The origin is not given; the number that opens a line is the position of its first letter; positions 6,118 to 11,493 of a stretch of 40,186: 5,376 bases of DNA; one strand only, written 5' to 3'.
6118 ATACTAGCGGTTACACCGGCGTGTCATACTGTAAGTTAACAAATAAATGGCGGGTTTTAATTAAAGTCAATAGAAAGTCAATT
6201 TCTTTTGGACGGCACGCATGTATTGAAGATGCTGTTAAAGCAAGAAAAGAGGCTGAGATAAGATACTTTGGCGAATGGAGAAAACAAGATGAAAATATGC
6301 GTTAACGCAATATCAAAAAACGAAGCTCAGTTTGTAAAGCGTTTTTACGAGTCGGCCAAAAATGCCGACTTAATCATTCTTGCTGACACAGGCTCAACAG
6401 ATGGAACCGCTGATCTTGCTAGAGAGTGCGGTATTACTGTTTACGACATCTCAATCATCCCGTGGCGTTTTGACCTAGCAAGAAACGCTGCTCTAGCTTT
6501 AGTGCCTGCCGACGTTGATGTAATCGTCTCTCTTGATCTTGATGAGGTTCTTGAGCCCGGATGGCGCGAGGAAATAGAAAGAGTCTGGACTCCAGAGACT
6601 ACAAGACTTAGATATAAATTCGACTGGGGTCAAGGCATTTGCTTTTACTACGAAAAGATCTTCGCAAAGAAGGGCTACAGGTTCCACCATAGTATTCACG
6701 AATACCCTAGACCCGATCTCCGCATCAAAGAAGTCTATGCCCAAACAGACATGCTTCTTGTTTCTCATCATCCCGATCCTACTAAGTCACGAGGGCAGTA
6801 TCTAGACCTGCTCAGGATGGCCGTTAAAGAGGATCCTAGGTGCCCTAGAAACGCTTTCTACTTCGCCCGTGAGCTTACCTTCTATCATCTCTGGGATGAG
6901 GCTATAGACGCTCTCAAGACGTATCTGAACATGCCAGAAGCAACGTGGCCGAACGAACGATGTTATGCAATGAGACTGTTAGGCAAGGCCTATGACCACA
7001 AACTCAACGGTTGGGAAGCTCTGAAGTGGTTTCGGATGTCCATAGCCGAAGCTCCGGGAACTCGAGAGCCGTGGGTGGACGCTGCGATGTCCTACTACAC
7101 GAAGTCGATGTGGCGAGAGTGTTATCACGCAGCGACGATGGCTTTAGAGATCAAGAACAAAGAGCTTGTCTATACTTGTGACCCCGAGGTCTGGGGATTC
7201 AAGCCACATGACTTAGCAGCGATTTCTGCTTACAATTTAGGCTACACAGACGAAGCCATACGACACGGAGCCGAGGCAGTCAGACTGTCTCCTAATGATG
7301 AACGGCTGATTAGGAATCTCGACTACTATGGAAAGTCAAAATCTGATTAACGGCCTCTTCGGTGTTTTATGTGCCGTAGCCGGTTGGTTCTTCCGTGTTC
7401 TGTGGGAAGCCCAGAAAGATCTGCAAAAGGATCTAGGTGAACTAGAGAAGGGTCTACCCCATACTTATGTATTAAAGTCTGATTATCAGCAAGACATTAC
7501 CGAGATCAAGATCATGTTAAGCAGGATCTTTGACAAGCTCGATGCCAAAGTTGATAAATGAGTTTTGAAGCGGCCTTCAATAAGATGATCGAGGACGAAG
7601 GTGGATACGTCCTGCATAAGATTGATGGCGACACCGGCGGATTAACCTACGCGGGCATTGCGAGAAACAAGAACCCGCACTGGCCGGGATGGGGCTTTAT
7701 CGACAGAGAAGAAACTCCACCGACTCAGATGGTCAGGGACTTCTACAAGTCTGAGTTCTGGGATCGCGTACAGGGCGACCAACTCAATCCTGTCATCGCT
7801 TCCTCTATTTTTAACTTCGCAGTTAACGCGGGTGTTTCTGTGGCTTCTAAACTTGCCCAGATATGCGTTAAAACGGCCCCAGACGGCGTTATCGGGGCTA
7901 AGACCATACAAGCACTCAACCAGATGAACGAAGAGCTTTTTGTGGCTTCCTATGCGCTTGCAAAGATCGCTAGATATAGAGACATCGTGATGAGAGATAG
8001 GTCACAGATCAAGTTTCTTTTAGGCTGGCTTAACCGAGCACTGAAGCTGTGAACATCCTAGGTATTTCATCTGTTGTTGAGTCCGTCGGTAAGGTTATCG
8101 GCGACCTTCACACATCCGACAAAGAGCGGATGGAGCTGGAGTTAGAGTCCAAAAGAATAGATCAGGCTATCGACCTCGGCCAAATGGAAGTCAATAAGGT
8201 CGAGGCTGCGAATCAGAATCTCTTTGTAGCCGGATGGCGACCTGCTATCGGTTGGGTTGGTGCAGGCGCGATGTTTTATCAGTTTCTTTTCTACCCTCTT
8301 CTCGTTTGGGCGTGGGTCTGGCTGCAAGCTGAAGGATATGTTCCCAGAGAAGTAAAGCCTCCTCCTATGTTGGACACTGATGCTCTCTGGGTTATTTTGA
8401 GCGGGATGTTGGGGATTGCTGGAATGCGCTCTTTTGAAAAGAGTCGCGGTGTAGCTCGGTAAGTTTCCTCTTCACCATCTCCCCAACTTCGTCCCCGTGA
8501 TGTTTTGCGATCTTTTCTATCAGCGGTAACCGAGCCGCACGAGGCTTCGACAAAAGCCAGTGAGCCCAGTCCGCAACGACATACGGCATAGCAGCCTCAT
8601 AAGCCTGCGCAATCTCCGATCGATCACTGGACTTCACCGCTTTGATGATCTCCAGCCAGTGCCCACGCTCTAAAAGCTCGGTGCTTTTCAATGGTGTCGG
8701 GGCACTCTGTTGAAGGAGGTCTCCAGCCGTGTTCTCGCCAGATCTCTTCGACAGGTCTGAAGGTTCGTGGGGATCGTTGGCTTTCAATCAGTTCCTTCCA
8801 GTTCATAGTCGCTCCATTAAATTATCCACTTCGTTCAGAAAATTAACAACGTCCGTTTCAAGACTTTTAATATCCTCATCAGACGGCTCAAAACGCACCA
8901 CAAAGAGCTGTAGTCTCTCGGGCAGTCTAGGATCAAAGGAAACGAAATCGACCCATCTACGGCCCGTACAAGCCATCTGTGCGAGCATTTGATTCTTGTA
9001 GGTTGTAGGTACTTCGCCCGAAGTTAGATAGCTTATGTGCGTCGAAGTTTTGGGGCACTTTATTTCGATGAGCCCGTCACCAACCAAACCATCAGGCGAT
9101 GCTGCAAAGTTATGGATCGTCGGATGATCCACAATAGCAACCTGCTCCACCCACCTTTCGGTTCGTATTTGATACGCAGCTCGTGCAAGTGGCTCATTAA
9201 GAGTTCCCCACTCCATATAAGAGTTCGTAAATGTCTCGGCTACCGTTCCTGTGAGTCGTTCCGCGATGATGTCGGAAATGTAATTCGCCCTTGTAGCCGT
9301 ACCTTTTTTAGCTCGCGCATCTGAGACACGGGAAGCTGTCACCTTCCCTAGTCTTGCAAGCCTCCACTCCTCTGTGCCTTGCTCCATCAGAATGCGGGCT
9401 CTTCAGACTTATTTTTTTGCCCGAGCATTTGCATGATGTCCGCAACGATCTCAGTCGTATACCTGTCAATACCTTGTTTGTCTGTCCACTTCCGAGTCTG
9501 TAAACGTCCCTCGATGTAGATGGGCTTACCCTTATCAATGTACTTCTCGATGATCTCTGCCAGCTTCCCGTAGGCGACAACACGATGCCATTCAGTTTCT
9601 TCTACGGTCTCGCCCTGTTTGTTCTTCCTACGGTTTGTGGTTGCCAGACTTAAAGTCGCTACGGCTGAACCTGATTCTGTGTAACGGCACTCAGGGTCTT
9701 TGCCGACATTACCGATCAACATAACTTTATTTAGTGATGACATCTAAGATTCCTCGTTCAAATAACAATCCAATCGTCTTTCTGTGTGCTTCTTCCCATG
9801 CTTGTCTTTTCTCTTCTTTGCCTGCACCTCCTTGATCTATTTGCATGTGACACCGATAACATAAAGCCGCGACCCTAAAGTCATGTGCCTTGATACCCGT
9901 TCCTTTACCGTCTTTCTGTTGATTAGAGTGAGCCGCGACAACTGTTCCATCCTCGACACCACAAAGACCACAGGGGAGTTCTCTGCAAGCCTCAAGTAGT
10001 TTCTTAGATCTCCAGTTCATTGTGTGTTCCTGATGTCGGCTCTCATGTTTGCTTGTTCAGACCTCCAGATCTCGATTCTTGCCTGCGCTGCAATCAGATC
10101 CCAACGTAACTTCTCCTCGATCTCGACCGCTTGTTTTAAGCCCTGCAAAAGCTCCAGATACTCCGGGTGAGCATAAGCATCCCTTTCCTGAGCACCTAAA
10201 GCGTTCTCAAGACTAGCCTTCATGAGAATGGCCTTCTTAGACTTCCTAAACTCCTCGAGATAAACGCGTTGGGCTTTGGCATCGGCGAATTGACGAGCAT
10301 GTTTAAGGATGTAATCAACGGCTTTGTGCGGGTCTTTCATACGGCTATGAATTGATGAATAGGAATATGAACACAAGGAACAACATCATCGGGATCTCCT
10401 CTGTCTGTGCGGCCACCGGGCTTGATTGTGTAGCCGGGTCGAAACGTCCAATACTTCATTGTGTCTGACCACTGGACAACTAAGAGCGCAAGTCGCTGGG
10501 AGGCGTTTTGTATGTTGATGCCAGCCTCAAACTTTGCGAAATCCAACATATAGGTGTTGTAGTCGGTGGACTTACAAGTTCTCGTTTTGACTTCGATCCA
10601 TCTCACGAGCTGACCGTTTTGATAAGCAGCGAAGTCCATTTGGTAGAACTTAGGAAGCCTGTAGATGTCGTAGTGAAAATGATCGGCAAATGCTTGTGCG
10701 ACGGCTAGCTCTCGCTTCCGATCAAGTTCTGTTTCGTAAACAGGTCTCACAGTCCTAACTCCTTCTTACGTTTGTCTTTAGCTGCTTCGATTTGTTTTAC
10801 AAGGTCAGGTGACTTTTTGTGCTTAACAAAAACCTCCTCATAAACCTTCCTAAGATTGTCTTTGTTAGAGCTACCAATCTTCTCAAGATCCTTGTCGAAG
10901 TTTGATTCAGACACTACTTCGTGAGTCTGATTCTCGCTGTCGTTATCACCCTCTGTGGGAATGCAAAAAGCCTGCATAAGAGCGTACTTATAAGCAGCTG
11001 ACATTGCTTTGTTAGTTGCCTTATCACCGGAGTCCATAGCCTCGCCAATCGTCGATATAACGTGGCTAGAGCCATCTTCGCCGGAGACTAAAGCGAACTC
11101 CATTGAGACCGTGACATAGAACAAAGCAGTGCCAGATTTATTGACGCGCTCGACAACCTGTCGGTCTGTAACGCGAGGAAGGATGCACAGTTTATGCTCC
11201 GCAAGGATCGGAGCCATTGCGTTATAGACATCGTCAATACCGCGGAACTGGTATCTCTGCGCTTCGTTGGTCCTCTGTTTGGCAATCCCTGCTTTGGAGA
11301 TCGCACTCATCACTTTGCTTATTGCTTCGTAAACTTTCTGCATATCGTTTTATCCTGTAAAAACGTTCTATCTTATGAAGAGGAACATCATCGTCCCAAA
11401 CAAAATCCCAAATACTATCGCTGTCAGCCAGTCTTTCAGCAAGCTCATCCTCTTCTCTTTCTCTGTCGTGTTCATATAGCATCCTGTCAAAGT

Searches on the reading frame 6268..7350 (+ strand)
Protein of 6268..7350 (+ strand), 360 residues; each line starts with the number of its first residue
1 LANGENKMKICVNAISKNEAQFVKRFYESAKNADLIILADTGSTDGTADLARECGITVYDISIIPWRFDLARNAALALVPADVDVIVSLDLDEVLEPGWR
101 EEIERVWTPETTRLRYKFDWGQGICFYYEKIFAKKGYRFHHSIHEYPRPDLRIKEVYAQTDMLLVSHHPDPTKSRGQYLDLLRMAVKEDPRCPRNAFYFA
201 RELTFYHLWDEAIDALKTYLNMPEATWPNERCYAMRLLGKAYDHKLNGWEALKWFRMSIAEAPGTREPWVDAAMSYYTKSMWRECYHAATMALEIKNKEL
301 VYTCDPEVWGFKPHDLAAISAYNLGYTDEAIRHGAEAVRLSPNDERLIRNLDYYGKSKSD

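Call 82: search_protein_families(library=phrogs, proteins=[window:6268-7350:+], max_evalue=0.00001)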
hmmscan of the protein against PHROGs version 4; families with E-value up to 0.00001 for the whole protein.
window:6268-7350:+ (360 aa): 1 family
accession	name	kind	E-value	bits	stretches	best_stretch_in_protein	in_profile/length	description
phrog_13126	-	moron, auxiliary metabolic gene and host takeover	1.1e-98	332.1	1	8-357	1-357/394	beta-1,4-glycosyltransferase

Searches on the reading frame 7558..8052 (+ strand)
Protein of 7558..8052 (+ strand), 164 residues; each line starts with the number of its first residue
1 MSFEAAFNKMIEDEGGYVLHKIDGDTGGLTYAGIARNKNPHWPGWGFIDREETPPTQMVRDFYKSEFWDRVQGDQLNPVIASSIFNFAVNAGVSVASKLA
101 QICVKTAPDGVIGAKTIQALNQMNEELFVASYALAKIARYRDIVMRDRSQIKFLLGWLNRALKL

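Call 82: search_protein_families(library=phrogs, proteins=[window:7558-8052:+], max_evalue=0.00001)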
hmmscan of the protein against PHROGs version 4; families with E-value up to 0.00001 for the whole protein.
window:7558-8052:+ (164 aa): 2 families
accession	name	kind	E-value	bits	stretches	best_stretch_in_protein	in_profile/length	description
phrog_315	-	lysis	2e-33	116.8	1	1-162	333-485/677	endolysin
phrog_12853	-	unknown function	4.7e-14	53.9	1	1-121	1-130/131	-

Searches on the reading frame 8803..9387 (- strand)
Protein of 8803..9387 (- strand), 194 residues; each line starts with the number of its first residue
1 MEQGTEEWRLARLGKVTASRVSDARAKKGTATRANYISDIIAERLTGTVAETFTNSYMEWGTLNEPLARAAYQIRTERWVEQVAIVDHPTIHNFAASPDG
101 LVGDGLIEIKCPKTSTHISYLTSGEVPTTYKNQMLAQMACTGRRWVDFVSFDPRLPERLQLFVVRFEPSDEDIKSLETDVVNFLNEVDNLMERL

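Call 82: search_protein_families(library=phrogs, proteins=[window:8803-9387:-], max_evalue=0.00001)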
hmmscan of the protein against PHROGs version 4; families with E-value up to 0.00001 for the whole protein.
window:8803-9387:- (194 aa): 4 families
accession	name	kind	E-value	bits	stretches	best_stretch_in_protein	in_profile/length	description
phrog_149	-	DNA, RNA and nucleotide metabolism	3e-41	142.8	1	1-192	597-798/1242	exonuclease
phrog_434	-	DNA, RNA and nucleotide metabolism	5.3e-22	79.5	1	2-189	54-238/372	RecE-like recombination exonuclease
phrog_7655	-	DNA, RNA and nucleotide metabolism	2.8e-06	27.4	1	2-152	7-153/551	RecE-like recombination exonuclease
phrog_19855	-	head and packaging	3.5e-06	25.8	1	1-145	462-600/1257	virion structural protein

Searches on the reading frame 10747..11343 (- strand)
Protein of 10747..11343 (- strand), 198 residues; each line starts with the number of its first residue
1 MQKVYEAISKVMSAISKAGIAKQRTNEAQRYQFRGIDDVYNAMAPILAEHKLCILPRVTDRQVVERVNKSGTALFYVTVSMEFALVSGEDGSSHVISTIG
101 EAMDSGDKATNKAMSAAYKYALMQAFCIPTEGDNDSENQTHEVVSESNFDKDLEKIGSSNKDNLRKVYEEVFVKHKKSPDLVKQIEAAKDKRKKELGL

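Call 82: search_protein_families(library=phrogs, proteins=[window:10747-11343:-], max_evalue=0.00001)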
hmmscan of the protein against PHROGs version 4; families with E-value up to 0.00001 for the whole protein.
window:10747-11343:- (198 aa): 4 families
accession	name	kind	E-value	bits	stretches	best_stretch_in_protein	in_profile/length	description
phrog_155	-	DNA, RNA and nucleotide metabolism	2.4e-35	123.6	1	2-174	66-242/308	Erf-like ssDNA annealing protein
phrog_21649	-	unknown function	9.4e-27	95.1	1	3-148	41-180/351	-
phrog_34331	-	unknown function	4.9e-25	89.6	1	4-140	20-162/239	-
phrog_2324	-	DNA, RNA and nucleotide metabolism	1.6e-06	28.8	1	3-186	10-175/193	Erf-like ssDNA annealing protein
